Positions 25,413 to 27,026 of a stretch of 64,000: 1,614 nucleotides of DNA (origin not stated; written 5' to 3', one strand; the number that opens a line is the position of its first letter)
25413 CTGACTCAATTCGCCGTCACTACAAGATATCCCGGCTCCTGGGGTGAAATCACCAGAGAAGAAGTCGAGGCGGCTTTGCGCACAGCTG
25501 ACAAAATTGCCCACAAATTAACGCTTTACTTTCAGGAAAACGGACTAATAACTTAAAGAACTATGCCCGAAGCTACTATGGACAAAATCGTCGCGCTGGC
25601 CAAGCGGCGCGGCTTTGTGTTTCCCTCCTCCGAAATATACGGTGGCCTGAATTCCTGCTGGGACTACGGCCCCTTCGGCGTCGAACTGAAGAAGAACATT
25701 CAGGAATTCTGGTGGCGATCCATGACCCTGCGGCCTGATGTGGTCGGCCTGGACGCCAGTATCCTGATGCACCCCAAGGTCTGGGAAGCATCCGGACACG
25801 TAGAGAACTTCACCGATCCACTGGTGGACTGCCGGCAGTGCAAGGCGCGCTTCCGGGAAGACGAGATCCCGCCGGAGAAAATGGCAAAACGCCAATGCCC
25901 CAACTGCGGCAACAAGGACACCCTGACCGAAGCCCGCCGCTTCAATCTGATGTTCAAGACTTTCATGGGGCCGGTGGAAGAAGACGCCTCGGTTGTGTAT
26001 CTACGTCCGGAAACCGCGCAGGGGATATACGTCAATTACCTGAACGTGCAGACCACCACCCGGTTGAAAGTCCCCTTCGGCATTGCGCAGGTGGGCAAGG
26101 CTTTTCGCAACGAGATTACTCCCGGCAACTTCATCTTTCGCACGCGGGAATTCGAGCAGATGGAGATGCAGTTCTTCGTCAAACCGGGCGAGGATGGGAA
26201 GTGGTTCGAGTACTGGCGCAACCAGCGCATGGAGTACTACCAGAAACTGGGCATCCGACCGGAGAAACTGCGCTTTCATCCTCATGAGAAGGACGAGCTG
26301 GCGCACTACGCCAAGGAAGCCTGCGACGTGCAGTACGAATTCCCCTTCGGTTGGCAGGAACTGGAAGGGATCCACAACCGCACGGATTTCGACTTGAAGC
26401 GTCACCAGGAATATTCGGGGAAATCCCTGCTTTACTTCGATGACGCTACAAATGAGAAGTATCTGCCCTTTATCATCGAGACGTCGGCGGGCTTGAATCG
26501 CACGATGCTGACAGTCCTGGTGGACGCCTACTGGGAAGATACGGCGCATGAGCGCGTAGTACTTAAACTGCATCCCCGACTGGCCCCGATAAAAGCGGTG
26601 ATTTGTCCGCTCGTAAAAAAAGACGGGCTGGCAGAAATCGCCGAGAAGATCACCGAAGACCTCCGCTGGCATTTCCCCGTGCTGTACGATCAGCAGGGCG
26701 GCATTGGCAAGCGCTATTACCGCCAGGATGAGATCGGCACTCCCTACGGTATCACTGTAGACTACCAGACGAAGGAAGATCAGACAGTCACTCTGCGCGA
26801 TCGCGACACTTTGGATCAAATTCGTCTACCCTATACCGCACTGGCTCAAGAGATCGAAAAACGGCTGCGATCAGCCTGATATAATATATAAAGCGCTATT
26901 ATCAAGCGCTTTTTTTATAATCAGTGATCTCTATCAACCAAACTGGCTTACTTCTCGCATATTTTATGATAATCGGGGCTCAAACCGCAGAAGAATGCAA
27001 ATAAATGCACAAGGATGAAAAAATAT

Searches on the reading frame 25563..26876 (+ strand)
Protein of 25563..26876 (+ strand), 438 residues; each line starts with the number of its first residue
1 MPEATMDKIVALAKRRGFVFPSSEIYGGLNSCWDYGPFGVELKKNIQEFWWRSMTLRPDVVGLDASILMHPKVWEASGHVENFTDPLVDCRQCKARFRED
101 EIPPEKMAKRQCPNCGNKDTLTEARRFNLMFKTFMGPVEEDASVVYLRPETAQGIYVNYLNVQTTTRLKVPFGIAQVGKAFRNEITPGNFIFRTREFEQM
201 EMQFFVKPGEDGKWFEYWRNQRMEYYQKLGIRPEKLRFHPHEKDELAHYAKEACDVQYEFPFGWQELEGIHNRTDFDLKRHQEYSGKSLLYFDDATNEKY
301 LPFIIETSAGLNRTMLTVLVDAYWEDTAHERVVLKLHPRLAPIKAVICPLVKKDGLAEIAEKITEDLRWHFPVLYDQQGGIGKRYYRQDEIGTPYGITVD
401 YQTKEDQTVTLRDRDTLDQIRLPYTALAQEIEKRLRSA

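Call 37: find_homologous_proteins(query=window:25563-26876:+, max_evalue=1e-100)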
Query window:25563-26876:+ (438 aa): 7998 proteins with E <= 1e-100 among 8000 candidates; the best 120 are listed.
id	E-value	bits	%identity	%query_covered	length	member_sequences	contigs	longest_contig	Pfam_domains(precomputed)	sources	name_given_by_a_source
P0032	0.0e+0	1026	100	99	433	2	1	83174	PF03129.26,PF00587.31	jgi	jgi:glycyl-tRNA synthetase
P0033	1.2e-278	942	90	99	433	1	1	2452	PF03129.26,PF00587.31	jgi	jgi:glycyl-tRNA synthetase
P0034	5.5e-267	903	86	100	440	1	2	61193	PF03129.26,PF00587.31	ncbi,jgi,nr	ncbi:MAG: glycine--tRNA ligase [Candidatus Zixiibacteriota bacterium]|nr:MAG: glycine--tRNA ligase [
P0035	1.9e-266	902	86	100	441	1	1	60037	PF03129.26,PF00587.31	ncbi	-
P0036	9.9e-258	873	84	99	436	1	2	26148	PF03129.26,PF00587.31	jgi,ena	-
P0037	5.5e-257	871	84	99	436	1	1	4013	PF03129.26,PF00587.31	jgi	jgi:glycyl-tRNA synthetase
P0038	1.4e-255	866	82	99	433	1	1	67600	PF03129.26,PF00587.31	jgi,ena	-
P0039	5.0e-255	864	83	99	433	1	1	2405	PF03129.26,PF00587.31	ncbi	-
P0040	3.6e-253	858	82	100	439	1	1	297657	PF03129.26,PF00587.31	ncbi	-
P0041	1.9e-252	856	70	100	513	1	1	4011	PF03129.26,PF00587.31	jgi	jgi:glycyl-tRNA synthetase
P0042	4.2e-252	854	82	99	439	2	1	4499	PF03129.26,PF00587.31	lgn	-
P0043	1.7e-251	852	81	100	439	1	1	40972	PF03129.26,PF00587.31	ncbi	-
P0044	1.7e-250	849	80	99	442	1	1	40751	PF03129.26,PF00587.31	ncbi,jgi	-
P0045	8.1e-250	847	81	100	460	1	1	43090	PF03129.26,PF00587.31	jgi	jgi:glycyl-tRNA synthetase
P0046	2.1e-249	845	81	100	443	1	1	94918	PF03129.26,PF00587.31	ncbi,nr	ncbi:MAG: glycine--tRNA ligase [bacterium]|nr:glycine--tRNA ligase [bacterium]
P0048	4.0e-247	838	80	99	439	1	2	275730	PF03129.26,PF00587.31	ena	-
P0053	5.0e-242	821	78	99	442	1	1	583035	PF03129.26,PF00587.31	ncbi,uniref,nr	ncbi:glycine--tRNA ligase [candidate division LCP-89 bacterium B3_LCP]|uniref:Glycine--tRNA ligase n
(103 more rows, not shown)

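Call 38: find_encoding_contigs(protein=P0034, flank=7000, max_places=1)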
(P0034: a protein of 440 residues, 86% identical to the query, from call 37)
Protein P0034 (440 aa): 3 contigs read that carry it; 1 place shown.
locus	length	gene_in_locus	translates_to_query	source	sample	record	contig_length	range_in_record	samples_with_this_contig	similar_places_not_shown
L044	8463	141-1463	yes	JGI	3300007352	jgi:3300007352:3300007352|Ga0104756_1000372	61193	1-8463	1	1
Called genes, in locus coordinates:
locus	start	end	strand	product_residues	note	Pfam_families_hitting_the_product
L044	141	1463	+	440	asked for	PF00587:tRNA-synt_2b, PF03129:HGTP_anticodon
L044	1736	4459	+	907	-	PF08126:Propeptide_C25, PF18962:Por_Secre_tail (faint), PF01364:Peptidase_C25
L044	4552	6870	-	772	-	PF13860:FlgD_ig (faint), PF18962:Por_Secre_tail (weak)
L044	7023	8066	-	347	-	PF00248:Aldo_ket_red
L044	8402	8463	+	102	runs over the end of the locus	-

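Call 39: find_encoding_contigs(protein=P0035, flank=7000, max_places=1)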
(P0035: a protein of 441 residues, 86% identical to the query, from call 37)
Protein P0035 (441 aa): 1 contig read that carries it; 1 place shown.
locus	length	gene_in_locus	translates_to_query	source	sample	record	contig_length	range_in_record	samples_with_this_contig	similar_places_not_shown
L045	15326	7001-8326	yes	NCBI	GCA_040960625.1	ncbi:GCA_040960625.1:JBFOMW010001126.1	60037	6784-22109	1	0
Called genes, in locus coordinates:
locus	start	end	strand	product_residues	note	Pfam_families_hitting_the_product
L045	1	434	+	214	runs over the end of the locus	-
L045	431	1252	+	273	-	PF02540:NAD_synthase, PF03054:tRNA_Me_trans (faint)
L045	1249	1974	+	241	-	PF00590:TP_methylase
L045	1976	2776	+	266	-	PF01790:LGT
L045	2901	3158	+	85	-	-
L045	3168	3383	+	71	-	PF10049:DUF2283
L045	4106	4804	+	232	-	-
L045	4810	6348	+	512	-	PF13847:Methyltransf_31 (faint), PF01555:N6_N4_Mtase, PF04471:Mrr_cat (weak), PF22722:NA-iREase1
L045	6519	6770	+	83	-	PF15919:HicB_lk_antitox (weak), PF21748:UPF0150 (weak)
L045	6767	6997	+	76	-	PF07927:HicA_toxin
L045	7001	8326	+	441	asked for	PF00587:tRNA-synt_2b, PF03129:HGTP_anticodon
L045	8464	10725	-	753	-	PF13519:VWA_2 (weak), PF18962:Por_Secre_tail (weak)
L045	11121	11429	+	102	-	-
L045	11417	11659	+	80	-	PF10049:DUF2283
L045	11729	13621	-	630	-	PF20773:InhA-like_MAM (weak), PF18962:Por_Secre_tail (faint)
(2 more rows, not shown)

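Call 40: find_encoding_contigs(protein=P0036, flank=7000, max_places=1)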
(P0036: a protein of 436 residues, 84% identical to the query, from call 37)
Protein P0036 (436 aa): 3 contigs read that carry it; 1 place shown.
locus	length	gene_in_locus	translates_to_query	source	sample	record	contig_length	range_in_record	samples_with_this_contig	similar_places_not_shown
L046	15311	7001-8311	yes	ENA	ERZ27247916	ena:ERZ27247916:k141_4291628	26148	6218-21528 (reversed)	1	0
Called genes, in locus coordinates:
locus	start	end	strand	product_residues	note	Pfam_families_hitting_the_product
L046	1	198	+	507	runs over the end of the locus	PF08486:SpoIID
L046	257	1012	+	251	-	PF01553:Acyltransferase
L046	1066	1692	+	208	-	-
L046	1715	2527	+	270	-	PF02540:NAD_synthase, PF03054:tRNA_Me_trans (weak)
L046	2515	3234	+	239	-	PF00590:TP_methylase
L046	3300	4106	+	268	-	PF01790:LGT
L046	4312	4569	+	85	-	-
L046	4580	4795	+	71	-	PF10049:DUF2283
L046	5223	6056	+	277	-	-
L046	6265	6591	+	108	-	PF01909:NTP_transf_2, PF18765:Polbeta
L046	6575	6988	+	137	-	PF05168:HEPN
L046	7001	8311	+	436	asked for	PF00587:tRNA-synt_2b, PF03129:HGTP_anticodon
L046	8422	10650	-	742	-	PF00092:VWA, PF13519:VWA_2 (weak), PF18962:Por_Secre_tail (weak)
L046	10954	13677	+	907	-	PF08126:Propeptide_C25, PF01364:Peptidase_C25, PF13860:FlgD_ig (weak), PF18962:Por_Secre_tail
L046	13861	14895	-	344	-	PF00248:Aldo_ket_red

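Call 41: find_encoding_contigs(protein=P0038, flank=7000, max_places=1)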
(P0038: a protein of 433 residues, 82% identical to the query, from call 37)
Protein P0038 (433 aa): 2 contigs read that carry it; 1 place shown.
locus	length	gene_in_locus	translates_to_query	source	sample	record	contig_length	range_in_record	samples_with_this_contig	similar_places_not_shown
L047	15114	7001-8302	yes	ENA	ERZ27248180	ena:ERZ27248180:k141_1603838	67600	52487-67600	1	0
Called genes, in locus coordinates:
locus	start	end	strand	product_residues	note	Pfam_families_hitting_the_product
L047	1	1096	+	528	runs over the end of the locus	PF08486:SpoIID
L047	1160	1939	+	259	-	PF01553:Acyltransferase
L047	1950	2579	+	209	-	-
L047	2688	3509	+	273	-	PF02540:NAD_synthase, PF03054:tRNA_Me_trans (faint)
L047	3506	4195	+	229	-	PF00590:TP_methylase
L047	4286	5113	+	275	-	PF01790:LGT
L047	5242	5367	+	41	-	-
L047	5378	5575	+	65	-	PF10049:DUF2283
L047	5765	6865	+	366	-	PF05014:Nuc_deoxyrib_tr (weak), PF10137:CAP12-PCTIR_TIR (weak)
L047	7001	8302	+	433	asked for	PF00587:tRNA-synt_2b, PF03129:HGTP_anticodon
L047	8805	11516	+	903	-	PF08126:Propeptide_C25, PF01364:Peptidase_C25, PF18962:Por_Secre_tail (weak)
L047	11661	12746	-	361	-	PF07238:PilZ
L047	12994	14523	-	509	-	-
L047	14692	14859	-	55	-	-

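Call 48: find_encoding_contigs(protein=P0043, flank=6000, max_places=1)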
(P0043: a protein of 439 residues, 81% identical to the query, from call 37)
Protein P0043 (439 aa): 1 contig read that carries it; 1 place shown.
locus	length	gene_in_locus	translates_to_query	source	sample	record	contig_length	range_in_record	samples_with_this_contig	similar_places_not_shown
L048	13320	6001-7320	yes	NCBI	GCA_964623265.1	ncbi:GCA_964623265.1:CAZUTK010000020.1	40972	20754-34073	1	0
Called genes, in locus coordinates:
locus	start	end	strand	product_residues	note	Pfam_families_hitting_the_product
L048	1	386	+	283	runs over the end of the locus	PF02517:Rce1-like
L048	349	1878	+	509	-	PF08486:SpoIID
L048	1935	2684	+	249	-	PF01553:Acyltransferase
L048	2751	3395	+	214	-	-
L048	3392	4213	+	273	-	PF02540:NAD_synthase, PF03054:tRNA_Me_trans (faint)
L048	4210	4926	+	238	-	PF00590:TP_methylase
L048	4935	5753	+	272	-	PF01790:LGT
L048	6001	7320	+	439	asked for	PF00587:tRNA-synt_2b, PF03129:HGTP_anticodon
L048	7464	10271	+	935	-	PF08126:Propeptide_C25, PF01364:Peptidase_C25, PF18962:Por_Secre_tail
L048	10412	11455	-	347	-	PF00248:Aldo_ket_red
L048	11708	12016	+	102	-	-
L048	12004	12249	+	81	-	PF10049:DUF2283 (weak)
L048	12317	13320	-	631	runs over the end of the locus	PF20773:InhA-like_MAM (faint)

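Call 49: find_encoding_contigs(protein=P0046, flank=6000, max_places=1)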
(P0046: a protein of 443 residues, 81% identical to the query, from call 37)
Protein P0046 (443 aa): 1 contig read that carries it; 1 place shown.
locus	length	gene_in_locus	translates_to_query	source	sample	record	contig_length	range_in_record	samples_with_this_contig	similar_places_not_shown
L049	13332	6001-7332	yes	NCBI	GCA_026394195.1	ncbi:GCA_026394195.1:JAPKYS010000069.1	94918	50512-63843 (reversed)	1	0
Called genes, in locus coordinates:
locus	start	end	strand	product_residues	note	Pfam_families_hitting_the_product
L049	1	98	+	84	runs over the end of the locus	-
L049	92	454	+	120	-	PF02452:PemK_toxin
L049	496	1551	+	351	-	PF01594:AI-2E_transport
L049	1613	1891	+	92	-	-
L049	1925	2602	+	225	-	-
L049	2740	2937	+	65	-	PF02604:PhdYeFM_antitox (weak)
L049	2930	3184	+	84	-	PF05016:ParE_toxin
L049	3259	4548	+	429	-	PF00464:SHMT, PF00155:Aminotran_1_2 (weak), PF01212:Beta_elim_lyase (faint)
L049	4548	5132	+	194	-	PF03352:Adenine_glyco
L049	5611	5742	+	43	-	-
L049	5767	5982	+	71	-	PF10049:DUF2283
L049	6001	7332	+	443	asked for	PF00587:tRNA-synt_2b, PF03129:HGTP_anticodon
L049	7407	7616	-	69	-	PF00313:CSD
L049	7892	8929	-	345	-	PF00248:Aldo_ket_red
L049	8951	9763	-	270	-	PF00037:Fer4 (weak), PF12837:Fer4_6 (weak), PF13237:Fer4_10 (weak), PF14697:Fer4_21 (weak), PF25160:LdpA_Fe-S-bd (faint), PF12838:Fer4_7, PF13187:Fer4_9 (weak), PF27217:AF_0155, +1 more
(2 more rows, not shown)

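Call 50: find_encoding_contigs(protein=P0048, flank=6000, max_places=1)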
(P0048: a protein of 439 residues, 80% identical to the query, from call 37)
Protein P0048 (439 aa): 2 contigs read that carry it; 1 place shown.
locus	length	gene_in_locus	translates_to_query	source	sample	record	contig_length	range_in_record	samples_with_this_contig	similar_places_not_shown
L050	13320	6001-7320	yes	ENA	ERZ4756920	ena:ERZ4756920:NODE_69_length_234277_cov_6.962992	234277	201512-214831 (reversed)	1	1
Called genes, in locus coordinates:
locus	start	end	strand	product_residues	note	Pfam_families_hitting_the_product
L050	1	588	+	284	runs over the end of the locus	PF02517:Rce1-like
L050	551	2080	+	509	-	PF08486:SpoIID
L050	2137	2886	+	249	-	PF01553:Acyltransferase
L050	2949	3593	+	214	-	-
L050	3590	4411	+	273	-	PF02540:NAD_synthase, PF03054:tRNA_Me_trans (faint)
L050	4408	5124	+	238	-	PF00590:TP_methylase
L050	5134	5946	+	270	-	PF01790:LGT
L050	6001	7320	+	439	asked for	PF00587:tRNA-synt_2b, PF03129:HGTP_anticodon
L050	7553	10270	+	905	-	PF08126:Propeptide_C25, PF01364:Peptidase_C25, PF18962:Por_Secre_tail (weak)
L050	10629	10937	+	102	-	-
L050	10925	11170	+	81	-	PF10049:DUF2283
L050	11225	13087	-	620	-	PF20773:InhA-like_MAM (faint), PF18962:Por_Secre_tail (faint)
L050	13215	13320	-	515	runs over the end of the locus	PF08241:Methyltransf_11, PF20582:UPF0758_N, PF04002:RadC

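Call 51: find_encoding_contigs(protein=P0053, flank=6000, max_places=1)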
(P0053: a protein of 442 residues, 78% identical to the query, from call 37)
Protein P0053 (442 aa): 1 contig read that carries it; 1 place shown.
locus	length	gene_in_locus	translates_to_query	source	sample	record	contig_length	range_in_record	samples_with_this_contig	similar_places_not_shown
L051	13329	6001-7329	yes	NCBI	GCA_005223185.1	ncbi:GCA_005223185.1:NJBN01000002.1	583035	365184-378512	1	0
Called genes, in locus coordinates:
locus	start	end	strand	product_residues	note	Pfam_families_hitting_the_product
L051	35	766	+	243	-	PF01553:Acyltransferase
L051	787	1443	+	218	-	-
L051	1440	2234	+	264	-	PF02540:NAD_synthase, PF03054:tRNA_Me_trans (weak), PF06508:QueC (faint)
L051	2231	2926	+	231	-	PF00590:TP_methylase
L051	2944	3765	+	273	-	PF01790:LGT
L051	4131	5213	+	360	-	PF13289:SIR2_2 (faint)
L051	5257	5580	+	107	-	PF01909:NTP_transf_2, PF18765:Polbeta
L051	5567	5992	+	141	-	PF05168:HEPN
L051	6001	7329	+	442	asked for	PF00587:tRNA-synt_2b, PF03129:HGTP_anticodon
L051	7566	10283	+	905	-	PF08126:Propeptide_C25, PF01364:Peptidase_C25, PF18962:Por_Secre_tail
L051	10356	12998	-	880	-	PF13229:Beta_helix, PF02415:Chlam_PMP (faint), PF13229:Beta_helix, PF05048:NosD, PF13229:Beta_helix, PF18962:Por_Secre_tail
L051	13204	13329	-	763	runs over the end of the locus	PF18962:Por_Secre_tail (weak)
